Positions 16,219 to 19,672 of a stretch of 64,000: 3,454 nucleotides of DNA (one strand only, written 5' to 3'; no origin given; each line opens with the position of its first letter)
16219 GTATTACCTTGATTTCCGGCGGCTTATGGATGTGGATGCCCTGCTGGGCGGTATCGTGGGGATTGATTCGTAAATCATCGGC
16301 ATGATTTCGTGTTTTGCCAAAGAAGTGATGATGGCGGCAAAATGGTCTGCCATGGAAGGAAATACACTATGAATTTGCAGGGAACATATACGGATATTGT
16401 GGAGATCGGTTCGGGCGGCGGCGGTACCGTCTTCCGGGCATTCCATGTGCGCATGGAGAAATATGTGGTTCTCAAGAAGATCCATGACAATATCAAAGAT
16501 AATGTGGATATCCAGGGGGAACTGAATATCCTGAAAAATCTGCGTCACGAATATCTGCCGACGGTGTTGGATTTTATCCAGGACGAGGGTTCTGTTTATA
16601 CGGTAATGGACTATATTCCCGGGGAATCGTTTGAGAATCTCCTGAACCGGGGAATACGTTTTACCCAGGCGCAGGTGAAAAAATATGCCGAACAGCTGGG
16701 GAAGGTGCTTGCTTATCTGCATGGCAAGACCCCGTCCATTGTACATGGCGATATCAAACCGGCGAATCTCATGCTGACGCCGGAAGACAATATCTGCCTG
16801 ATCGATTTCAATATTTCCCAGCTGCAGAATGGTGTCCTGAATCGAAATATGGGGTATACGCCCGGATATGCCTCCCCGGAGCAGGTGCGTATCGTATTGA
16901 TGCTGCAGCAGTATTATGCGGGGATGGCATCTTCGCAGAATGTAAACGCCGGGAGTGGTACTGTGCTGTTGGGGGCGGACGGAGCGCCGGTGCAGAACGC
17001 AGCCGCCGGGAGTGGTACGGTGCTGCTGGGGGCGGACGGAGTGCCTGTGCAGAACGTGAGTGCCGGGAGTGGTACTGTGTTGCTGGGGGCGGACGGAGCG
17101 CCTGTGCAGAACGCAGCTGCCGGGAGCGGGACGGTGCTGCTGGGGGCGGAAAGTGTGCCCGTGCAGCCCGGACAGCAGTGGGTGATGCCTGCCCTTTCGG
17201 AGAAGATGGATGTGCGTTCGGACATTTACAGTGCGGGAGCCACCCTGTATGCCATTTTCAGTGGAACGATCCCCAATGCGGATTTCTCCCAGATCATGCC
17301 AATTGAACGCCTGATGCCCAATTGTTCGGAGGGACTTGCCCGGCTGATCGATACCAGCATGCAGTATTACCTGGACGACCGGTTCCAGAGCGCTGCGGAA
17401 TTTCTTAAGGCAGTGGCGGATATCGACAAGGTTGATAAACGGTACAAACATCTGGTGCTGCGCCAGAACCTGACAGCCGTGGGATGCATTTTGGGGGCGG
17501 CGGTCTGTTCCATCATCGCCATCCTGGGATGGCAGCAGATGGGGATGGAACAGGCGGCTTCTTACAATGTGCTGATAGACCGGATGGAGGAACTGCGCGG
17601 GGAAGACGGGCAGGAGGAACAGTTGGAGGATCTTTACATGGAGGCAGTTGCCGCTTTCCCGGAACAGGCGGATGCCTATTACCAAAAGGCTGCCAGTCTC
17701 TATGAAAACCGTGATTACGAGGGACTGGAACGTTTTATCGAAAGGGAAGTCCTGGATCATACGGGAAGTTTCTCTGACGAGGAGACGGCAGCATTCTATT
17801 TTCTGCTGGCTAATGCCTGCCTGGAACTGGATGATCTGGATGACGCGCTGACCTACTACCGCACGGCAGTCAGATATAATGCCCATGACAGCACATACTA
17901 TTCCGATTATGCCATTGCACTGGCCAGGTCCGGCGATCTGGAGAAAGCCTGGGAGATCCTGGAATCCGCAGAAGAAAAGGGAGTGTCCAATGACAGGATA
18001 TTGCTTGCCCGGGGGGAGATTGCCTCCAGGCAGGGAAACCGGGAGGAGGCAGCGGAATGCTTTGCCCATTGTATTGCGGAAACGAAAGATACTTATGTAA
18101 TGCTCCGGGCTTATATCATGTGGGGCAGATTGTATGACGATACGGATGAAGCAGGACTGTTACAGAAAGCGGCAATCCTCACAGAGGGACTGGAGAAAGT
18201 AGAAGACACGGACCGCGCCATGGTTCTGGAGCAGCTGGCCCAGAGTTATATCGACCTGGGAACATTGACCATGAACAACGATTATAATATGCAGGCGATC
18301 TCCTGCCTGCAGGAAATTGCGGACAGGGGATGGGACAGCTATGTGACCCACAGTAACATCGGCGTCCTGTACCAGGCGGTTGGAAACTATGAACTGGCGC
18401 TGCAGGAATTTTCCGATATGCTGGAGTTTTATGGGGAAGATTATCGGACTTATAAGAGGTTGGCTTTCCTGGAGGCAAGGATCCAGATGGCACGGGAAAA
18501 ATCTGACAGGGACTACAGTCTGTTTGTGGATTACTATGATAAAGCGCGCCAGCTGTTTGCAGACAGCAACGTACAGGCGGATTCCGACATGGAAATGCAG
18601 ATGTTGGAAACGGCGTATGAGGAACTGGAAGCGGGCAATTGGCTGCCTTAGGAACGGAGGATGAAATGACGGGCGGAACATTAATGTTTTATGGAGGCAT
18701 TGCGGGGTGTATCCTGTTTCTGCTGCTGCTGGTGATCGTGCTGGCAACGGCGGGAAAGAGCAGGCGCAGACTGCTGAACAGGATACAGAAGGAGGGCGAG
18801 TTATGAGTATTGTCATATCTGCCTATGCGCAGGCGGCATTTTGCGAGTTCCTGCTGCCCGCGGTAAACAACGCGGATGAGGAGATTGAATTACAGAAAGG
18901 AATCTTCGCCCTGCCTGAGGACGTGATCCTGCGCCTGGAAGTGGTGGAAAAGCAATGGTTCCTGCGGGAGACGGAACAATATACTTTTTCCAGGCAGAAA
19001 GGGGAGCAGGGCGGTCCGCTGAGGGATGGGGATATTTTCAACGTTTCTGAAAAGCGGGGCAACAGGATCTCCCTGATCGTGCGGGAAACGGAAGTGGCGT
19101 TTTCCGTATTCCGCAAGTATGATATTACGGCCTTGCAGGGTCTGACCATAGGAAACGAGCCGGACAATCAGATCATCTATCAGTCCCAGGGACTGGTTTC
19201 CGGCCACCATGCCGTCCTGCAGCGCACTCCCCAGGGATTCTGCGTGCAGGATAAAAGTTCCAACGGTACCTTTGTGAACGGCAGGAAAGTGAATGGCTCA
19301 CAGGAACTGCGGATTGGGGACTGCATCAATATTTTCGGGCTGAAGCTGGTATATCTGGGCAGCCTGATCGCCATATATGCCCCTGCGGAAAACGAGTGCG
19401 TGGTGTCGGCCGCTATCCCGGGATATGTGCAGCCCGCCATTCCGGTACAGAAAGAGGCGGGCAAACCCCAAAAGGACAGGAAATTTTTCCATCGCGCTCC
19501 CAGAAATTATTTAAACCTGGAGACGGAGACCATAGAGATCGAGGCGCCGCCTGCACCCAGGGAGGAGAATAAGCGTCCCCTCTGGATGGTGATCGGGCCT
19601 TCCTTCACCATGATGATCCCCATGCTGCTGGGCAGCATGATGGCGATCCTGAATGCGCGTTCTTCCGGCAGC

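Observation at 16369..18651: Catalytically intact kinase with EssB-like topology directly upstream of essC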

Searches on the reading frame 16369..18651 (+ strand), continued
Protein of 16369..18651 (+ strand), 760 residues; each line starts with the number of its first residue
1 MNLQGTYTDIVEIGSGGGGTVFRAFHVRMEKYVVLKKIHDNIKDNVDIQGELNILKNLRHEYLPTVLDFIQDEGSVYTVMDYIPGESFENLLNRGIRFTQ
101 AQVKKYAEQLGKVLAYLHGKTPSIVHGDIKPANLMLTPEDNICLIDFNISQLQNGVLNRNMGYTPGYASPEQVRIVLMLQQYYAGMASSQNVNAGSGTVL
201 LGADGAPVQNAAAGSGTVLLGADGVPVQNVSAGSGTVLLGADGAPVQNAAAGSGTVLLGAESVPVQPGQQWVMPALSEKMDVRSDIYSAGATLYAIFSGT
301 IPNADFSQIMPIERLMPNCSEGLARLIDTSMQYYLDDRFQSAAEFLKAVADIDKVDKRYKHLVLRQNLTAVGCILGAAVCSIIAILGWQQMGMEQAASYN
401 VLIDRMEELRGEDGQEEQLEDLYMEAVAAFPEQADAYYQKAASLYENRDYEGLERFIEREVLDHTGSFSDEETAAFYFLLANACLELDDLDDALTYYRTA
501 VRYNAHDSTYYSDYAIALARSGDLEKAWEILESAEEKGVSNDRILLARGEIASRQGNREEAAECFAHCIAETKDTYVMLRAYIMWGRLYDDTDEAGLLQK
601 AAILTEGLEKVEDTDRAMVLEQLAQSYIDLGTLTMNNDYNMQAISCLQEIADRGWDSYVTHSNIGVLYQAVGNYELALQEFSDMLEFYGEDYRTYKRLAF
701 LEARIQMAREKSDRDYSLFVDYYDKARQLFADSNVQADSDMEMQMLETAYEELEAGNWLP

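Call 58: fold_search(model_id=the predicted structure, library=pdb)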
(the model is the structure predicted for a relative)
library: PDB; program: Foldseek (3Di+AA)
matches with E <= 10: 2000; with E <= 0.001: 1733
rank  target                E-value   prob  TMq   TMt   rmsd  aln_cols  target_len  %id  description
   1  4eqm_A                1.4e-09  1.00  0.28  0.74   3.5       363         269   15  Structural analysis of Staphylococcus aureus serine/threonine kinase PknB (released 2012-06-27)
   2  9ymt                  1.6e-09  1.00  0.29  0.74   4.5       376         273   15  Staphylococcus aureus serine/threonine kinase Stk1 with inhibitor GW779439X (released 2026-03-11)
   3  4ow8                  2.5e-09  1.00  0.28  0.72   4.8       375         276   19  Crystal structure of kinase domain of PknA from Mtb (released 2015-02-04)
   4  5m06_B                2.6e-09  1.00  0.26  0.72   5.2       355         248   17  Crystal structure of Mycobacterium tuberculosis PknI kinase domain (released 2017-01-11)
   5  5m09_A                2.9e-09  1.00  0.25  0.69   5.5       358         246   16  Crystal structure of Mycobacterium tuberculosis PknI kinase domain, C20A_R136N double mutant (released 2017-01-11)
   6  5m07_B                3.0e-09  1.00  0.26  0.73   5.5       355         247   16  Crystal structure of Mycobacterium tuberculosis PknI kinase domain, C20A mutant (released 2017-01-11)
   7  9d4w_A                3.5e-09  1.00  0.27  0.63   5.7       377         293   15  Structure of PAK1 in complex with compound 12 (released 2025-04-02)
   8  5m08_A                3.8e-09  1.00  0.26  0.72   5.2       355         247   17  Crystal structure of Mycobacterium tuberculosis PknI kinase domain, C20A_R136A double mutant (released 2017-01-11)
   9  5m08_B                4.9e-09  1.00  0.26  0.71   5.4       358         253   16  Crystal structure of Mycobacterium tuberculosis PknI kinase domain, C20A_R136A double mutant (released 2017-01-11)
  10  6bdn                  5.2e-09  1.00  0.27  0.60   6.3       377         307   17  Crystal structure of human TAO3 kinase binding ADP (released 2019-04-10)
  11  5m07_A                5.4e-09  1.00  0.26  0.72   5.4       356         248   16  Crystal structure of Mycobacterium tuberculosis PknI kinase domain, C20A mutant (released 2017-01-11)
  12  4lgd_B                5.6e-09  1.00  0.25  0.49  29.1       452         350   15  Structural Basis for Autoactivation of Human Mst2 Kinase and Its Regulation by RASSF5 (released 2013-09-18)
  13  4eqm_D                6.2e-09  1.00  0.28  0.74   3.3       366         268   15  Structural analysis of Staphylococcus aureus serine/threonine kinase PknB (released 2012-06-27)
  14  4o0t_A                8.4e-09  1.00  0.26  0.62   6.0       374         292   15  Back pocket flexibility provides group-II PAK selectivity for type 1 kinase inhibitors (released 2014-02-12)
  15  7jij_A                9.2e-09  1.00  0.24  0.43   7.5       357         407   16  ATP-bound AMP-activated protein kinase (released 2021-07-28)
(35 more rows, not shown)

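Call 80: search_protein_families(library=pfam, proteins=[L041:9989-12895:+, L041:12909-13475:+, L041:7689-9158:+, L041:6182-7486:+, L041:3686-6178:+], max_evalue=0.001)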
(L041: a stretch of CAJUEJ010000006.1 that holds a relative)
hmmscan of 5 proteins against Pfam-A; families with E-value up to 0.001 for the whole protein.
L041:9989-12895:+ (968 aa): 6 families
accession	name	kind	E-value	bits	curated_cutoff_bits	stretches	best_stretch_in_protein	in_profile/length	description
PF00069.31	Pkinase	-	8.8e-34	117.5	31.7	1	9-176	1-168/263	Protein kinase domain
PF07714.23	PK_Tyr_Ser-Thr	-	1.4e-16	61.1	23.1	1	10-157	2-152/258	Protein tyrosine and serine/threonine kinase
PF01636.29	APH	-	9.9e-07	29.2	23.2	0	112-151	149-194/239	Phosphotransferase enzyme family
PF03109.22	ABC1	-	0.00014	21.6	22.9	1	56-155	122-215/244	ABC1 atypical kinase-like domain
PF13360.13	PQQ_2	-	0.00041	20.5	27.6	0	429-586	30-188/233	Outer membrane protein assembly factor BamB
PF19974.5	TCAD9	-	0.00091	18.9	40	0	113-152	284-322/429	Ternary complex associated domain 9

L041:12909-13475:+ (188 aa): 0 families

L041:7689-9158:+ (489 aa): 2 families
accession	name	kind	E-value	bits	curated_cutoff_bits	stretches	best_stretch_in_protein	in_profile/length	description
PF00905.27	Transpeptidase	-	6.4e-58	196.7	22.1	1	173-481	1-298/299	Penicillin binding protein transpeptidase domain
PF21922.1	PBP_dimer_2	-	4.8e-08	33.6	27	1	73-149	1-80/83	Penicillin binding protein A dimerisation domain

L041:6182-7486:+ (434 aa): 1 family
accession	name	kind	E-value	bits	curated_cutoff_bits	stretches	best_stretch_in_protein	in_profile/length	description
PF01098.24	FTSW_RODA_SPOVE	-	3.1e-57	194.6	26.4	1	115-425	35-350/356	Cell cycle protein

L041:3686-6178:+ (830 aa): 2 families
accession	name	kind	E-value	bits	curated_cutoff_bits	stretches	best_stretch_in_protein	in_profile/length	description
PF01136.24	Peptidase_U32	-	1e-91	306.8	22.4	2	110-338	1-232/233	Peptidase family U32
PF12392.13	DUF3656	-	1.6e-26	93.5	22.1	1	350-468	2-108/109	Collagenase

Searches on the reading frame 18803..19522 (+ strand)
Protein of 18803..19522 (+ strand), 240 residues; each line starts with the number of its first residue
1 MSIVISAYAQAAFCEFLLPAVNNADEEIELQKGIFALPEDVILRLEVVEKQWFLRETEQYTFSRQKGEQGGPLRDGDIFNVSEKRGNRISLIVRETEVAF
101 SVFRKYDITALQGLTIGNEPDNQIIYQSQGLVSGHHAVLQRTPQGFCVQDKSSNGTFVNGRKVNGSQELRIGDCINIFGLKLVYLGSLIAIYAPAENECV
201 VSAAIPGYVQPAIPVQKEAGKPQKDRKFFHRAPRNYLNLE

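Call 91: search_solved_structures(query=window:18803-19522:+, max_evalue=1, show_alignments=2)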
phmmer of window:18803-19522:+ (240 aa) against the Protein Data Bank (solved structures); distinct sequences matched with E-value up to 1: 20.
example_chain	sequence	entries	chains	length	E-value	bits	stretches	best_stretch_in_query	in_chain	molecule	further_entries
6cah_A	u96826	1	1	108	2.8e-08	36.6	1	114-189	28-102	ABC transporter ATP-binding/permease protein Rv1747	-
6a8w_A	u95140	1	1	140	0.001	21.7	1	127-177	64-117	Vacuolar protein sorting-associated protein 64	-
2fez_A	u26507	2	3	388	0.0027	20.3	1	113-178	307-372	Probable regulatory protein embR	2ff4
2kb3_A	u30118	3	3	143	0.017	17.7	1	114-186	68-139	Oxoglutarate dehydrogenase inhibitor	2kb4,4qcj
8p5x_G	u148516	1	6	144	0.017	17.7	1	114-186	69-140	Oxoglutarate dehydrogenase inhibitor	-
2kkl_A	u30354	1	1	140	0.047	16.3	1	115-185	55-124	Uncharacterized protein Mb1858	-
6i2q_B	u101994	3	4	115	0.062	15.9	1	115-185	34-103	Glycogen accumulation regulator GarA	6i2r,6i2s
2kfu_A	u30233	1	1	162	0.063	15.8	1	115-185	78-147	Rv1827 pThr 22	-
6i2p_D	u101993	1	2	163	0.064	15.8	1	115-185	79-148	Glycogen accumulation regulator GarA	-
7rj3_A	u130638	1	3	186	0.086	15.4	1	115-185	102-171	Glycogen accumulation regulator GarA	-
2ayy_A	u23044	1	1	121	0.11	15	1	8-63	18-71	Sensor kinase protein rcsC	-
8p5r_G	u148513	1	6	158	0.11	15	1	115-185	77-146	Glycogen accumulation regulator GarA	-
1g6g_A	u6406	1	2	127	0.2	14.2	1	130-177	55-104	PROTEIN KINASE RAD53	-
1j4o_A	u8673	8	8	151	0.25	13.9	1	131-177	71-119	PROTEIN KINASE SPK1 | Serine/threonine-protein kinase RAD53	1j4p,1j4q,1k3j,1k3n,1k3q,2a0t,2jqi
2jqj_A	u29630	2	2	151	0.3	13.6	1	139-185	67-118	DNA damage response protein kinase DUN1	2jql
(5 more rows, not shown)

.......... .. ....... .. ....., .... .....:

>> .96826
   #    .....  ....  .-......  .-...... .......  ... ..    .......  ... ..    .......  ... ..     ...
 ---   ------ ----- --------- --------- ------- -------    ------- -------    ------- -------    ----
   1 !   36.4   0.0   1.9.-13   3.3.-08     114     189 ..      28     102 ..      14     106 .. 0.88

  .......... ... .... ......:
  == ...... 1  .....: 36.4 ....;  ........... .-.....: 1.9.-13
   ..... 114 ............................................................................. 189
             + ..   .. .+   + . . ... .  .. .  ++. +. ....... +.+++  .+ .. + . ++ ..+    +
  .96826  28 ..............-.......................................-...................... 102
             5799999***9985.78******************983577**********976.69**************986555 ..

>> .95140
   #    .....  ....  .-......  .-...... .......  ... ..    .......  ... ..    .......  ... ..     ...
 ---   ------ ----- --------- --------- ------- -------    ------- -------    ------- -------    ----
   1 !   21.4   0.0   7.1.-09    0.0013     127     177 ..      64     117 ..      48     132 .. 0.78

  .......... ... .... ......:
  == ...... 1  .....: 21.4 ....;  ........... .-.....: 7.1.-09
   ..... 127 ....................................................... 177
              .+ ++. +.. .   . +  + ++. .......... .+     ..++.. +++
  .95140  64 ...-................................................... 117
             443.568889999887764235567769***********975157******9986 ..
